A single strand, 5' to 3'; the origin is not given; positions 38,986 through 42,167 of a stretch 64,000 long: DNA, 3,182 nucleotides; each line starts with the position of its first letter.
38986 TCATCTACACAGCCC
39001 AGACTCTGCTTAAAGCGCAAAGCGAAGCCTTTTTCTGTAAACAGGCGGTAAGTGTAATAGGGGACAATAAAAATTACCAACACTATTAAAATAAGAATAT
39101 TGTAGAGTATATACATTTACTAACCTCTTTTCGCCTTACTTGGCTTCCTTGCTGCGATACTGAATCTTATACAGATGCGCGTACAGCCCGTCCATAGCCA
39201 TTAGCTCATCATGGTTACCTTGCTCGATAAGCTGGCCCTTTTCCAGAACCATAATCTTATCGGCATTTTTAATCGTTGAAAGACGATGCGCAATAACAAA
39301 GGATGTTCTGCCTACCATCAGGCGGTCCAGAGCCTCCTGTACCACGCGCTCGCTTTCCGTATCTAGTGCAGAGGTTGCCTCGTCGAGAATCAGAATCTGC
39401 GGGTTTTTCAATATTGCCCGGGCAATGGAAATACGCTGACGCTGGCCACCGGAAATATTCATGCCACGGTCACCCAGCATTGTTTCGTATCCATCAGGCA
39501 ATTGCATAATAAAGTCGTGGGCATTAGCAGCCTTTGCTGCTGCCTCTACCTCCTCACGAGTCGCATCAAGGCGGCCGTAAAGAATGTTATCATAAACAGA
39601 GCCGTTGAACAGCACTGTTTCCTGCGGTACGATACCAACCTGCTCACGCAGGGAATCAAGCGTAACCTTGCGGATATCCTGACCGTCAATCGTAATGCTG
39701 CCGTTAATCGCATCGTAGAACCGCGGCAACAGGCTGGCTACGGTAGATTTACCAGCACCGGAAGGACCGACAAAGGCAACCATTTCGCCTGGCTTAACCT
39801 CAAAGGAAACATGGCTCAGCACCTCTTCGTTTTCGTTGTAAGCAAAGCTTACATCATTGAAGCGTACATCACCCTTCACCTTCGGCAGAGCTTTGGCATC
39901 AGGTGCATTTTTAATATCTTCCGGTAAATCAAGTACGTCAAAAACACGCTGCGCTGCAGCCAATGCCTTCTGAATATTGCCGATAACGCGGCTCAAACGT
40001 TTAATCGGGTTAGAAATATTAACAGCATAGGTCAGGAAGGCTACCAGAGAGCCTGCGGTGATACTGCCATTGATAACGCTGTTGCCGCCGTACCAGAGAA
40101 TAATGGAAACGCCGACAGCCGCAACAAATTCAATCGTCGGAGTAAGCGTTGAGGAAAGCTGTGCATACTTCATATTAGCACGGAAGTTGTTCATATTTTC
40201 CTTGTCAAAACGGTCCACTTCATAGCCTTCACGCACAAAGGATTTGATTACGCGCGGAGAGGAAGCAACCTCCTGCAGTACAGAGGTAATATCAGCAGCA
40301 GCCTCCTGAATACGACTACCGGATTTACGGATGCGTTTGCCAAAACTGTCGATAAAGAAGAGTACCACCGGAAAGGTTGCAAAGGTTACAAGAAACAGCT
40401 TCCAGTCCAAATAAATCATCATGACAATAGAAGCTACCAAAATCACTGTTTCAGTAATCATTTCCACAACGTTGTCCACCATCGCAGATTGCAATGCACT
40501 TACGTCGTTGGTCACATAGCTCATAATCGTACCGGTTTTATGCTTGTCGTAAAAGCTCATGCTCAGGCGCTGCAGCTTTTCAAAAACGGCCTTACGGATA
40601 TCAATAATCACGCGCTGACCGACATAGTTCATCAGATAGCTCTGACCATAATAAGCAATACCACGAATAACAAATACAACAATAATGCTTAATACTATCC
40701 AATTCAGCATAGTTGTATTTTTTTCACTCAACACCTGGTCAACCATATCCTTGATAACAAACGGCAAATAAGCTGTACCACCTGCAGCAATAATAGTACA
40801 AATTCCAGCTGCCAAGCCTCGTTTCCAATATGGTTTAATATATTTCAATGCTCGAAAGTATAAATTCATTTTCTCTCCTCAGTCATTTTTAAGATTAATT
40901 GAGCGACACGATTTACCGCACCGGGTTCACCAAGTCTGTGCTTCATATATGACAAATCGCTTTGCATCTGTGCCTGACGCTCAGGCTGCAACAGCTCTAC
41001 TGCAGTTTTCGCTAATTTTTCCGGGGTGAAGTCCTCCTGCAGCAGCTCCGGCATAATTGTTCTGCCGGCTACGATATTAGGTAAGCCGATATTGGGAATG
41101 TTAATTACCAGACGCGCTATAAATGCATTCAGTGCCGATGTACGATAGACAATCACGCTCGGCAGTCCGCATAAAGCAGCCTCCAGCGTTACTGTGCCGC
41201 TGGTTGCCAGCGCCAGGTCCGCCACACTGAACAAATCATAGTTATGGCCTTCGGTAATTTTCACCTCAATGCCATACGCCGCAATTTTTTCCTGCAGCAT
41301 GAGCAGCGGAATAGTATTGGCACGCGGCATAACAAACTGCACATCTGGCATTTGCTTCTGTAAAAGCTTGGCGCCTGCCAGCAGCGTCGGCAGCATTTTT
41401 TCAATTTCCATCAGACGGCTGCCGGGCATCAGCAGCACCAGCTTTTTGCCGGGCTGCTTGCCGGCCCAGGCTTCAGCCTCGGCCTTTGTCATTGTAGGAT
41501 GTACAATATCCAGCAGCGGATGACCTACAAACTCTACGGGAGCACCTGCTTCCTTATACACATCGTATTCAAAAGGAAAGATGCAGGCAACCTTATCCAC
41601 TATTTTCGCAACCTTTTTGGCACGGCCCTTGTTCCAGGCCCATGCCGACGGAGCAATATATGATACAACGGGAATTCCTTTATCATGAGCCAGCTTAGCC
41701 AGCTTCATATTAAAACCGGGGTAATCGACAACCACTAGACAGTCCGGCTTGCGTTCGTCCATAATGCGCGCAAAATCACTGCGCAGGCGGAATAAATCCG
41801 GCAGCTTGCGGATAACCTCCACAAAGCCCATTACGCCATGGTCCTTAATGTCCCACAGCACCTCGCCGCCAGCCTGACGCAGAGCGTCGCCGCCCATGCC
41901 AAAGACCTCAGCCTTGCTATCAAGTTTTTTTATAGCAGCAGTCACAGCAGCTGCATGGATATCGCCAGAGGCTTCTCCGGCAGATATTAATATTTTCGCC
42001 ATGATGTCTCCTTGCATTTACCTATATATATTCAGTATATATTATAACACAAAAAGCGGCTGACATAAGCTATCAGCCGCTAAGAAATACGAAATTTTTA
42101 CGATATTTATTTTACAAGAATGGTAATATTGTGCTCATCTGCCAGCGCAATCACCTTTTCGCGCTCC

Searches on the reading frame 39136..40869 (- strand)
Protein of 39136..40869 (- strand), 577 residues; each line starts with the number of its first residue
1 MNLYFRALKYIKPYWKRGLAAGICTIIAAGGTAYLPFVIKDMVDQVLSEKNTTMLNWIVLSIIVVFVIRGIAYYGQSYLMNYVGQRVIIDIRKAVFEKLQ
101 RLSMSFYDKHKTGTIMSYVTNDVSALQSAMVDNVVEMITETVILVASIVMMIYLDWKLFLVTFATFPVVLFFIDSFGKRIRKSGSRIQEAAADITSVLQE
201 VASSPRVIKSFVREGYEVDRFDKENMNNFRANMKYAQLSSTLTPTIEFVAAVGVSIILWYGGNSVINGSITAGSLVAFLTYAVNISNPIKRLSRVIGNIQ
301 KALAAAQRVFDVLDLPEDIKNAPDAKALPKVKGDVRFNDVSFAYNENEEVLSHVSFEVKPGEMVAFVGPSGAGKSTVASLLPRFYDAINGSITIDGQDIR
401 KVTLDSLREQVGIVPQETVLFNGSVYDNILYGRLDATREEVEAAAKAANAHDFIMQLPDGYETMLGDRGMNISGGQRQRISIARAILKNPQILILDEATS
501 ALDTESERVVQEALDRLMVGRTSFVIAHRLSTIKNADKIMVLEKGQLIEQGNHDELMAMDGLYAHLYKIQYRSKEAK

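Call 96: search_protein_families(library=ncbifam, proteins=[window:39136-40869:-], max_evalue=1e-15)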
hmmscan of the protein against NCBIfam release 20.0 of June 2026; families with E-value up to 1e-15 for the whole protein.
window:39136-40869:- (577 aa): 151 families (the best 25 are shown)
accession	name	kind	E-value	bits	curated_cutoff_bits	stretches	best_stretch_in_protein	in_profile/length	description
TIGR02203.1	MsbA_lipidA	equivalog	2.5e-185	617.3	602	1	4-572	2-571/572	lipid A export permease/ATP-binding protein MsbA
TIGR02204.1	MsbA_rel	hypoth_equivalog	6.2e-173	576.5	780.4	1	7-571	9-576/576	ABC transporter, permease/ATP-binding protein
NF052233.1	CphA_assoc_ABC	equivalog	2.2e-154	515.7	880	1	5-575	173-748/766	cyanophycin metabolism-associated ABC transporter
TIGR00958.1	3a01208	subfamily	3.7e-153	511.4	874.6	1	3-566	148-710/711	antigen peptide transporter 2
NF008381.0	PRK11176.1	equivalog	1.4e-150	502.5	867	1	4-571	13-580/582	lipid A ABC transporter ATP-binding protein/permease MsbA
NF045513.1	HepA_fam_ABC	equivalog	1.6e-138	462.8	725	1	50-571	89-610/610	heterocyst formation ABC transporter subunit HepA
TIGR01846.1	type_I_sec_HlyB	subfamily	7.3e-130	434.4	725.55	1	36-570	159-692/694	type I secretion system permease/ATPase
NF010178.0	PRK13657.1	equivalog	5.2e-127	424.7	733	1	2-573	5-573/588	glucan ABC transporter ATP-binding protein/ permease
TIGR03796.1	NHLM_micro_ABC1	equivalog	1.3e-111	374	853.3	1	32-566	170-708/710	NHLP family bacteriocin export ABC transporter peptidase/permease/ATPase subunit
NF008055.0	PRK10789.1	equivalog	1.3e-108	364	845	1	2-571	2-572/590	SmdA family multidrug ABC transporter permease/ATP-binding protein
TIGR03797.1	NHLM_micro_ABC2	equivalog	2.3e-104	350.3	709.4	1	26-570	146-685/686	NHLP bacteriocin export ABC transporter permease/ATPase subunit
TIGR01193.1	bacteriocin_ABC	subfamily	6.6e-104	348.8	523.85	1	19-568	163-707/708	peptide cleavage/export ABC transporter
NF008056.1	PRK10790.1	equivalog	1.9e-102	343.7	746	1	6-575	13-580/584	SmdB family multidrug efflux ABC transporter permease/ATP-binding protein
TIGR01192.1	chvA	subfamily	3.6e-99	333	585.4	1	3-568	6-568/585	glucan export ABC transporter ATP-binding protein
TIGR03375.1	type_I_sec_LssB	subfamily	7.4e-98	328.6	693.1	1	39-558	172-690/696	type I secretion system permease/ATPase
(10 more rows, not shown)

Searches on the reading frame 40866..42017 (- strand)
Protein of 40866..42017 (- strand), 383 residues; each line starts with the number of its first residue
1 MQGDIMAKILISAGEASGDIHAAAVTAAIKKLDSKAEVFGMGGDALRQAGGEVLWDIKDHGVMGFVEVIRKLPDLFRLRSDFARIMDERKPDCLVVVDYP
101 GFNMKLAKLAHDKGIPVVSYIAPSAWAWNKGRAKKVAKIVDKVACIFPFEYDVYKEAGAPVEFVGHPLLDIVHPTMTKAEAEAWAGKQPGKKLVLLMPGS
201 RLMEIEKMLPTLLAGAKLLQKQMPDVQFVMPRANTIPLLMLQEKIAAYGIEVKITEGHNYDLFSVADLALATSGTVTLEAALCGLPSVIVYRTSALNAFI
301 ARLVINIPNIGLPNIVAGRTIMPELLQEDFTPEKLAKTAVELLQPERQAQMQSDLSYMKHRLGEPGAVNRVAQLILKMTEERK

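Call 96: search_protein_families(library=ncbifam, proteins=[window:40866-42017:-], max_evalue=1e-15)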
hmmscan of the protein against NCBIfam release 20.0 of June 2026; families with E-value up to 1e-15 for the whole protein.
window:40866-42017:- (383 aa): 2 families
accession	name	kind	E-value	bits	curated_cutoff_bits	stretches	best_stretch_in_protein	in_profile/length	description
TIGR00215.1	lpxB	equivalog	1.8e-91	306.9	190.25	1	6-377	6-381/382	lipid-A-disaccharide synthase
NF002173.0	PRK01021.1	equivalog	2.3e-49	168.5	1033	1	8-352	228-578/610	lipid-A-disaccharide synthase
